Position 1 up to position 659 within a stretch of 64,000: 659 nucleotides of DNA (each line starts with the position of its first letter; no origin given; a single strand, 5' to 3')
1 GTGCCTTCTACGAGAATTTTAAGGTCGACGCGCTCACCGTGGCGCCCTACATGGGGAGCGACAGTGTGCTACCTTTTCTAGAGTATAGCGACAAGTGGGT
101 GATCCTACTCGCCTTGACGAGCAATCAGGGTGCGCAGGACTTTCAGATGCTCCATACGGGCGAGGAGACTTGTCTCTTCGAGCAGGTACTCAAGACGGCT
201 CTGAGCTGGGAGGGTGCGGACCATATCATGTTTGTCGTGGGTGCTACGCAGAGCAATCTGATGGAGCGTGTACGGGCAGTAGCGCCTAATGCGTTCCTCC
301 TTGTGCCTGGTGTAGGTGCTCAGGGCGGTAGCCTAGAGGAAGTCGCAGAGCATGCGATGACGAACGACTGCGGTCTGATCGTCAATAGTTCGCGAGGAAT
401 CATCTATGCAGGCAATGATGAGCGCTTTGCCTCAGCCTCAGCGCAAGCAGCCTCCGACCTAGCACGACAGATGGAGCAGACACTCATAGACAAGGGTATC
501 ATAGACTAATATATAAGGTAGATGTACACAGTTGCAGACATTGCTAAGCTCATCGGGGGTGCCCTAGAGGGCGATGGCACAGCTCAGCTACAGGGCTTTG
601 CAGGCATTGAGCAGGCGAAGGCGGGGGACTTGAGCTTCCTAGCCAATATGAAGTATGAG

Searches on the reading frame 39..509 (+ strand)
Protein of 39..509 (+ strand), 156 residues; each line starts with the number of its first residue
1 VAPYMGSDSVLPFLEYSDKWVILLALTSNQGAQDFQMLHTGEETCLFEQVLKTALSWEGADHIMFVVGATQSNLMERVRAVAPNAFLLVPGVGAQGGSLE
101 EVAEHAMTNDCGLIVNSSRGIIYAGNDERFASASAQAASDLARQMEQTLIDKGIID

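Call 70: search_protein_families(library=pfam, proteins=[window:39-509:+], max_evalue=0.00001)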
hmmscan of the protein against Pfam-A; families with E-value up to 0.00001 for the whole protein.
window:39-509:+ (156 aa): 1 family
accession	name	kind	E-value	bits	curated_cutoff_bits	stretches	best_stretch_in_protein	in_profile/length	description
PF00215.30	OMPdecase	-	1.5e-08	35.3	27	1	3-129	86-216/221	Orotidine 5'-phosphate decarboxylase / HUMPS family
